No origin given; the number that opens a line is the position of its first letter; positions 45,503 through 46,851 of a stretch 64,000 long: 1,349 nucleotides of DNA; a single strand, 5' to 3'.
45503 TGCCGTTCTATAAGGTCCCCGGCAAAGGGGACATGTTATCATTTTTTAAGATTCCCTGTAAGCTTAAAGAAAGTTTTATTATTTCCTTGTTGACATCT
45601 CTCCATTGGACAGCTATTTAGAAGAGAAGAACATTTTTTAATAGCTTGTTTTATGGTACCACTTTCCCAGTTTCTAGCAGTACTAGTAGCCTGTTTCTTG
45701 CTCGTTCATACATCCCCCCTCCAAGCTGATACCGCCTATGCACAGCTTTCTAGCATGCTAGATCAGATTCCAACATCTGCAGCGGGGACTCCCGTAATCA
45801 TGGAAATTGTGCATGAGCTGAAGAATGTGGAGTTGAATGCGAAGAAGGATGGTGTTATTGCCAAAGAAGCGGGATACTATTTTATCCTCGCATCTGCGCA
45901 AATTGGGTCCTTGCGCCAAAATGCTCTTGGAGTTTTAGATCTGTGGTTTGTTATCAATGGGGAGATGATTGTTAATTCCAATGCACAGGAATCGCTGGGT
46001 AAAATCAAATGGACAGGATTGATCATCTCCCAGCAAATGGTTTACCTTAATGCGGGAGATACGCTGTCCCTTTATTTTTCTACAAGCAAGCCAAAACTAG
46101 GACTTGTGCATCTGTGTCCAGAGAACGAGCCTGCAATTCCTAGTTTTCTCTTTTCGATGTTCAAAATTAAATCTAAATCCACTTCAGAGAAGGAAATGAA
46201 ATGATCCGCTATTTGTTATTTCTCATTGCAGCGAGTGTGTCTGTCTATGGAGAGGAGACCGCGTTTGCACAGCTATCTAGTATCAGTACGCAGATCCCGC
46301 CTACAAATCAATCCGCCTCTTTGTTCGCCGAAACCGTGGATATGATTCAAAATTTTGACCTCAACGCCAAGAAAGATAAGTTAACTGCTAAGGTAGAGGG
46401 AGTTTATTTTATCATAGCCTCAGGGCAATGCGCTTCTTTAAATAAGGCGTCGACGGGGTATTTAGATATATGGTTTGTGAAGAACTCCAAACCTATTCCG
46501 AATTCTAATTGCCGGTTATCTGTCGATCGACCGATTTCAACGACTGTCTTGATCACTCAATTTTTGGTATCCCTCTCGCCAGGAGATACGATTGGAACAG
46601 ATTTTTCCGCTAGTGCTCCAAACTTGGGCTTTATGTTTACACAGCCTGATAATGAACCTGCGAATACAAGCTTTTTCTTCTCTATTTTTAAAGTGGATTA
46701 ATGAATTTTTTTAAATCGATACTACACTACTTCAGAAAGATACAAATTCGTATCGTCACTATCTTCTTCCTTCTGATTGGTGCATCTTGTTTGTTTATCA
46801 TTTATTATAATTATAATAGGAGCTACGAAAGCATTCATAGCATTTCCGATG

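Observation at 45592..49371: Operon coupling two secreted C1q/TNF-like proteins to a Cache-HAMP class III adenylate cyclase (plus an orphan)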

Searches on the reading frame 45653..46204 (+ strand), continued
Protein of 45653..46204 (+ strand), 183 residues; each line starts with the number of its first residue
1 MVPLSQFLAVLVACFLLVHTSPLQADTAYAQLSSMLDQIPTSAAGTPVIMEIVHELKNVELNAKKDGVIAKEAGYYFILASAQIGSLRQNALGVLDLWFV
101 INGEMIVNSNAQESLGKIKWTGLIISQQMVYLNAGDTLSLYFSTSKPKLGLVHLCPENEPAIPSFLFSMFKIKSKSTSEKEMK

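Call 39: fold_search(model_id=the predicted structure, library=viral)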
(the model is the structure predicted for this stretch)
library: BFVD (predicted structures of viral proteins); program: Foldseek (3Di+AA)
matches with E <= 10: 1909; with E <= 0.001: 542
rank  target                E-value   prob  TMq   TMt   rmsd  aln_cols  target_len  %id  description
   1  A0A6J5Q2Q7            2.3e-13  1.00  0.74  0.14   4.3       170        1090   19  Collagen triple helix repeat [uncultured Caudovirales phage]
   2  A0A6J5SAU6            2.4e-13  1.00  0.73  0.86   2.3       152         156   17  Uncharacterized protein [uncultured Caudovirales phage]
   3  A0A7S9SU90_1          3.1e-13  1.00  0.76  0.12   4.1       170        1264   20  Uncharacterized protein [Virus NIOZ-UU157]
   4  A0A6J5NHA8            3.1e-13  1.00  0.76  0.22   5.0       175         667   18  Collagen triple helix repeat [uncultured Caudovirales phage]
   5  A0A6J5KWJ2            4.1e-13  1.00  0.72  0.38   1.6       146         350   23  Uncharacterized protein [uncultured Caudovirales phage]
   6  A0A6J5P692            4.5e-13  1.00  0.73  0.67   4.1       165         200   22  Collagen triple helix repeat [uncultured Caudovirales phage]
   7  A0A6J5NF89            5.0e-13  1.00  0.76  0.55   7.3       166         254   18  Uncharacterized protein [uncultured Caudovirales phage]
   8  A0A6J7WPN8            6.9e-13  1.00  0.75  0.31   4.0       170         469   18  Uncharacterized protein [uncultured Caudovirales phage]
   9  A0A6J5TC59            7.6e-13  1.00  0.76  0.73   6.5       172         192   15  Uncharacterized protein [uncultured Caudovirales phage]
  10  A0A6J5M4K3            8.9e-13  1.00  0.74  0.52   3.6       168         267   23  Uncharacterized protein [uncultured Caudovirales phage]
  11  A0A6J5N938            1.2e-12  1.00  0.77  0.12   3.3       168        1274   15  Trimeric autotransporter adhesin YadA-like head domain-containing protein [uncultured Caudovirales phage]
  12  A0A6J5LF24            1.2e-12  1.00  0.76  0.36   3.5       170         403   18  Uncharacterized protein [uncultured Caudovirales phage]
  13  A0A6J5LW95            1.3e-12  1.00  0.74  0.66   9.2       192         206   18  Uncharacterized protein [uncultured Caudovirales phage]
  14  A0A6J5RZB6            1.6e-12  1.00  0.77  0.10   2.4       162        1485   18  Uncharacterized protein [uncultured Caudovirales phage]
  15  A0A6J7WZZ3            1.6e-12  1.00  0.74  0.13   2.5       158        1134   22  Uncharacterized protein [uncultured Caudovirales phage]
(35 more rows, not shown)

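Call 40: find_related_loci(query=A3, collection=metagenome_contigs, flank=6000)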
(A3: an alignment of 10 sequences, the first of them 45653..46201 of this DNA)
Query A3 (183 aa) in metagenome_contigs; peptide patterns used: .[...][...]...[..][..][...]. (x = any residue, [..] = any of these).
68 stretches matched a pattern; 5 encode a relative of the query (tblastn E <= 1e-3); 5 distinct loci.
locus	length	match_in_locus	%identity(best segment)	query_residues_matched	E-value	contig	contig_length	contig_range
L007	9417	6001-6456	57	22-173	2e-53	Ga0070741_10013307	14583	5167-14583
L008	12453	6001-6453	39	29-180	3e-30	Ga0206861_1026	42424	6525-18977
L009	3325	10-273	44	93-180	4e-21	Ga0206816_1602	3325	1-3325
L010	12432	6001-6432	32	28-172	5e-21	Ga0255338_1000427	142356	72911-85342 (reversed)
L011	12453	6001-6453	39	29-180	3e-30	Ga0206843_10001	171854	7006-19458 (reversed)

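Call 58: search_protein_families(library=pfam, proteins=[L006:9403-10239:+, L005:6627-8444:+, L005:8620-9762:+], max_evalue=0.01)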
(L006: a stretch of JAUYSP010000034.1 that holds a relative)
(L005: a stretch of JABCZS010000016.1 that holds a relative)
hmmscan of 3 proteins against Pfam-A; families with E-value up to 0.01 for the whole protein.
L006:9403-10239:+ (278 aa): 1 family
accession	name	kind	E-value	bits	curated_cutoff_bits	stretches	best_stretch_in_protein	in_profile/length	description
PF04333.18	MlaA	-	1.1e-67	227.9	25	1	31-223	2-194/195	MlaA lipoprotein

L005:6627-8444:+ (605 aa): 1 family
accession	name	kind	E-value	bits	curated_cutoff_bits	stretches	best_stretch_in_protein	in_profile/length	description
PF01823.24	MACPF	-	9.9e-11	42.6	21.5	1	136-303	27-200/214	MAC/Perforin domain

L005:8620-9762:+ (380 aa): 0 families

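Call 63: list_cluster_members(proteins=[P0003, P0004, P0005, P0007, P0009, P0011, P0013, P0014, P0015, P0018])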
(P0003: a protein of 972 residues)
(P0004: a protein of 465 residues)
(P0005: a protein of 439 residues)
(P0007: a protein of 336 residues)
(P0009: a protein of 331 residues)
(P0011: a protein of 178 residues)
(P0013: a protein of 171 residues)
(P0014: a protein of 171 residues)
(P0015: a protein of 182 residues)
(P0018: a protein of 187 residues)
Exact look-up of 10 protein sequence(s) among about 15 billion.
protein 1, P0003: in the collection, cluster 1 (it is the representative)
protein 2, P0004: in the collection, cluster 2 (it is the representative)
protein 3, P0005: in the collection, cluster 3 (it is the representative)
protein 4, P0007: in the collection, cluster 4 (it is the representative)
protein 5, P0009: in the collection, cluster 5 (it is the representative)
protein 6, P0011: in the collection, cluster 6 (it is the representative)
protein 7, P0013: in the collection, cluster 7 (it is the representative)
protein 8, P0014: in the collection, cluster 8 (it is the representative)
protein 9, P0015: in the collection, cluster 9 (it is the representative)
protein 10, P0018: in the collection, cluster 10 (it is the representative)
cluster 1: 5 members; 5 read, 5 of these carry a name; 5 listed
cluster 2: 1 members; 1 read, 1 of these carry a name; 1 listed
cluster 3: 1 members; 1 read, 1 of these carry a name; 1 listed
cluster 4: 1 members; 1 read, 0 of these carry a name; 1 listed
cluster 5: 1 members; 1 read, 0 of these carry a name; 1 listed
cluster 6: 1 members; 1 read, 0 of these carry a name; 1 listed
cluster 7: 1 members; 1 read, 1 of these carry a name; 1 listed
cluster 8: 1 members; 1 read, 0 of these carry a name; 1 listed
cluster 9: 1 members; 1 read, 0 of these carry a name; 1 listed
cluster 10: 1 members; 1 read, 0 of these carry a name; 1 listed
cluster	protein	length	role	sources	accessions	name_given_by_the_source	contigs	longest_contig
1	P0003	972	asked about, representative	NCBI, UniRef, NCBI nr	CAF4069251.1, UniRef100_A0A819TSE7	unnamed protein product [Adineta steineri] | Uncharacterized protein n=1 Tax=Adineta steineri TaxID=433720 RepID=A0A819TSE7_9BILA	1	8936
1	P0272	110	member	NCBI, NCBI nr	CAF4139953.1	unnamed protein product [Adineta steineri]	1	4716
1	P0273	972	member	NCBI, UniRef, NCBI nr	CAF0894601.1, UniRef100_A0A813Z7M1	unnamed protein product [Adineta steineri] | C1q domain-containing protein n=1 Tax=Adineta steineri TaxID=433720 RepID=A0A813Z7M1_9BILA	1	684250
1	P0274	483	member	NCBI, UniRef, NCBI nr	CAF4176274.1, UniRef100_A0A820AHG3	unnamed protein product [Adineta steineri] | Uncharacterized protein n=1 Tax=Adineta steineri TaxID=433720 RepID=A0A820AHG3_9BILA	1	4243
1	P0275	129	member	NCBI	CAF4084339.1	unnamed protein product, partial [Adineta steineri]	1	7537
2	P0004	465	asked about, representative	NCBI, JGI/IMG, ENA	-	hypothetical protein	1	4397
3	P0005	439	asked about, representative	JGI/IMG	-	hypothetical protein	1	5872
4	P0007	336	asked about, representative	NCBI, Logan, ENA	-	-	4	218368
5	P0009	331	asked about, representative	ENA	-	-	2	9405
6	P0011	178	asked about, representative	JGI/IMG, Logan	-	-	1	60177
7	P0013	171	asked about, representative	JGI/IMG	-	hypothetical protein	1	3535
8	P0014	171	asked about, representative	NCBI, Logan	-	-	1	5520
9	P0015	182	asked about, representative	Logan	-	-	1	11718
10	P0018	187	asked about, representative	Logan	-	-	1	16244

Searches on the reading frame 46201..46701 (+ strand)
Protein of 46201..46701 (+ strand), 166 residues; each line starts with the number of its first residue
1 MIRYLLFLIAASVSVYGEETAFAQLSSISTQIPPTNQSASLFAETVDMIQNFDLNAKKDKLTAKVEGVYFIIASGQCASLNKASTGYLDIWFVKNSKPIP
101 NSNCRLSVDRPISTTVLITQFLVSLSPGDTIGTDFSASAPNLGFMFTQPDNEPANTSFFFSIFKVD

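Call 3: search_protein_families(library=pfam, proteins=[window:46201-46701:+], max_evalue=1)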
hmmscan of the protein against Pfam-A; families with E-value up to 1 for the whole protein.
window:46201-46701:+ (166 aa): 0 families

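Call 4: search_protein_families(library=ncbifam, proteins=[window:46201-46701:+], max_evalue=1)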
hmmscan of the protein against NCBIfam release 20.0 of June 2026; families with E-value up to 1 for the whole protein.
window:46201-46701:+ (166 aa): 0 families

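Call 6: search_solved_structures(query=window:46201-46701:+, max_evalue=10, show_alignments=2)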
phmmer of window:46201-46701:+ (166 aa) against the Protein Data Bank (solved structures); distinct sequences matched with E-value up to 10: 0.

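Call 82: search_dna_similar(query=window:46201-46698:+, collection=phages, mode=protein, max_evalue=0.01, max_rows=15)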
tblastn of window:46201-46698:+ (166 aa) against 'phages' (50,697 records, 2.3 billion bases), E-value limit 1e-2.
Records with a match: 1; places in all: 1; records where one place covers at least 80% of the query: 0.
Best place of each record, by identity: <60% 1.
By first word of the organism name: Caudoviricetes 1.
By host as written in the record: - 1.
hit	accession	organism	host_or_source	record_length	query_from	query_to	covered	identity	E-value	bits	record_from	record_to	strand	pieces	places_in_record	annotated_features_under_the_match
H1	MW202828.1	Caudoviricetes sp.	Manatee Spring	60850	56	165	66%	26.5%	4e-5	48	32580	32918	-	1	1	hypothetical protein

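Call 83: search_dna_similar(query=window:46201-46698:+, collection=plasmids, mode=protein, max_evalue=0.01, max_rows=15)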
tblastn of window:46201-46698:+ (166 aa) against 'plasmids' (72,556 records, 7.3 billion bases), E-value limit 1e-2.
Records with a match: 31; places in all: 31; records where one place covers at least 80% of the query: 0.
Best place of each record, by identity: <60% 31.
By first word of the organism name: Vibrio 31.
By predicted mobility (MOB-suite, as given by PLSDB): mobilizable 31.
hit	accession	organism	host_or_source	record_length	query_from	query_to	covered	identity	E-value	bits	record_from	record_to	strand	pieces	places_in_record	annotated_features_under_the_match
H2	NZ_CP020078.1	Vibrio campbellii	Penaeus vannamei,bacteria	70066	66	165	60%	30.0%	8e-4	46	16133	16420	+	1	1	hypothetical protein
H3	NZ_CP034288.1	Vibrio parahaemolyticus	Penaeus vannamei,AHPND infected ...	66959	66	165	60%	30.0%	1e-3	45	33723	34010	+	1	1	hypothetical protein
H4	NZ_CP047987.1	Vibrio parahaemolyticus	shrimp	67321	66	165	60%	30.0%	1e-3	45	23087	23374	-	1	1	hypothetical protein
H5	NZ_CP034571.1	Vibrio parahaemolyticus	Penaeus vannamei,hepatopancrease,shrimp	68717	66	165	60%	30.0%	1e-3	45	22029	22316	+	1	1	hypothetical protein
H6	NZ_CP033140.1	Vibrio owensii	Penaeus vannamei,hepatopancrease,shrimp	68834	66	165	60%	30.0%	1e-3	45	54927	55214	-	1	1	hypothetical protein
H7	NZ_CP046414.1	Vibrio parahaemolyticus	Penaeus vannamei,Single cell ...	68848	66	165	60%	30.0%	1e-3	45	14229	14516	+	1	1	hypothetical protein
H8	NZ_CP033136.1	Vibrio campbellii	Penaeus vannamei,Isolated ...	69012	66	165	60%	30.0%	1e-3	45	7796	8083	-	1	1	hypothetical protein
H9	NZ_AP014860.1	Vibrio parahaemolyticus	-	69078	66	165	60%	30.0%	1e-3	45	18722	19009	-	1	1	hypothetical protein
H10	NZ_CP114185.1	Vibrio parahaemolyticus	Penaeus vannamei,shrimp pond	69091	66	165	60%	30.0%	1e-3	45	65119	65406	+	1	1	hypothetical protein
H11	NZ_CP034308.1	Vibrio parahaemolyticus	Penaeus japonicus,AHPND infected ...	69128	66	165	60%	30.0%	1e-3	45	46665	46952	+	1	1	hypothetical protein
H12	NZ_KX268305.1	Vibrio owensii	Shrimp,hepatopancreas of EMS/AHPND ...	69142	66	165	60%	30.0%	1e-3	45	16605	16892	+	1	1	hypothetical protein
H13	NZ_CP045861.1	Vibrio owensii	Shrimp,EMS/AHPND-diseased hepatopancreas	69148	66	165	60%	30.0%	1e-3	45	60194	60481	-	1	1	hypothetical protein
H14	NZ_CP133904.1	Vibrio parahaemolyticus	Penaeus vannamei,Diseased shrimp,shrimp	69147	66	165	60%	30.0%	1e-3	45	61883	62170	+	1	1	hypothetical protein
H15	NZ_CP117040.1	Vibrio parahaemolyticus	shrimp,whole organism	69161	66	165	60%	30.0%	1e-3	45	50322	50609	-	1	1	hypothetical protein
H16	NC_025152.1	Vibrio parahaemolyticus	penaeid shrimp,stomach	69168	66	165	60%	30.0%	1e-3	45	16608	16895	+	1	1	hypothetical protein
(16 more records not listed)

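Call 84: get_annotated_region(hit=H16, flank=3500)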
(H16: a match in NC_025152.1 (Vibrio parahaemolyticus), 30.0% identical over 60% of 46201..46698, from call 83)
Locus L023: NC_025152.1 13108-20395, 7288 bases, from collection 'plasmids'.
description: Vibrio parahaemolyticus plasmid pVPA3-1, complete sequence
organism: Vibrio parahaemolyticus (NCBI taxid 670)
taxonomy: Bacteria; Pseudomonadota; Gammaproteobacteria; Vibrionales; Vibrionaceae; Vibrio; Vibrio parahaemolyticus
host: -; source: penaeid shrimp,stomach; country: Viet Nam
typing (MOB-suite, as given by PLSDB): mobilizable; replicon rep_cluster_1486; relaxase MOBC
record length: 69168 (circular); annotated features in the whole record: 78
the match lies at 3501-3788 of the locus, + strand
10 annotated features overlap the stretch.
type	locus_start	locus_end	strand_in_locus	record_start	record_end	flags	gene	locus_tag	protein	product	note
CDS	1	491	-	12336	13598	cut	-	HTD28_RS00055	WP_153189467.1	ABC-three component system protein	-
CDS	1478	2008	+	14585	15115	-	-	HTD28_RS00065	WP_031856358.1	hypothetical protein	-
CDS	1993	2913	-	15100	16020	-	-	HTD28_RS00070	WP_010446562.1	IS5-like element ISVa2 family transposase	GO:0006313 - DNA transposition [Evidence IEA]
CDS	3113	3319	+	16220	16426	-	-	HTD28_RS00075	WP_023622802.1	hypothetical protein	-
CDS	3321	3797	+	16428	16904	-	-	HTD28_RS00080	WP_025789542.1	hypothetical protein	-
CDS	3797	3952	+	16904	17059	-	-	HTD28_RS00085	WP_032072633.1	hypothetical protein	-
CDS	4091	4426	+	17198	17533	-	-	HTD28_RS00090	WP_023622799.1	hypothetical protein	-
CDS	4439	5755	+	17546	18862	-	-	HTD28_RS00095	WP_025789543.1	insecticidal delta-endotoxin Cry8Ea1 family protein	GO:0001907 - killing by symbiont of host cells [Evidence IEA]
CDS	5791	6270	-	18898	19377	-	-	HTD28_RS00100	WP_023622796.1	hypothetical protein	-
CDS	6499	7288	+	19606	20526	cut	-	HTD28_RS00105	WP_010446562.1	IS5-like element ISVa2 family transposase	GO:0006313 - DNA transposition [Evidence IEA]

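Call 85: get_annotated_region(hit=H1, flank=4000)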
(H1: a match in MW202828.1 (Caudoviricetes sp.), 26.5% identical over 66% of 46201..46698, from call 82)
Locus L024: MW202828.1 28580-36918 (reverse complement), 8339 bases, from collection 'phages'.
description: Podoviridae sp. isolate ctfjg026, complete genome.
organism: Caudoviricetes sp. (NCBI taxid 2832643)
taxonomy: Viruses; Duplodnaviria; Heunggongvirae; Uroviricota; Caudoviricetes
host: -; source: Manatee Spring; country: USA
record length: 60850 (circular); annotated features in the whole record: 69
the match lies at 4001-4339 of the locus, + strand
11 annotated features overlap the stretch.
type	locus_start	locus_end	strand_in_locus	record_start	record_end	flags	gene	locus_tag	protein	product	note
CDS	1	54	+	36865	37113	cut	-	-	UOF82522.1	hypothetical protein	-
CDS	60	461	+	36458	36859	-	-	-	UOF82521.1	hypothetical protein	-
CDS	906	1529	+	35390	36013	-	-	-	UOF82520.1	hypothetical protein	-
CDS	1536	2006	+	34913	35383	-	-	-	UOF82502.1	peptidase M15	-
CDS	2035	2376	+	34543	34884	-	-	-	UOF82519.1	hypothetical protein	-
CDS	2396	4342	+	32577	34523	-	-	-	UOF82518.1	hypothetical protein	-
CDS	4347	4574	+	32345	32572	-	-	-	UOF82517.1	hypothetical protein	-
CDS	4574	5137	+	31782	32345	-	-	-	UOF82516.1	hypothetical protein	-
CDS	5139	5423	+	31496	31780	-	-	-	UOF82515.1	hypothetical protein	-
CDS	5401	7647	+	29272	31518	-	-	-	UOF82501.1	terminase large subunit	-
CDS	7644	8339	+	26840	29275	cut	-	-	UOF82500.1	P22 like portal protein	-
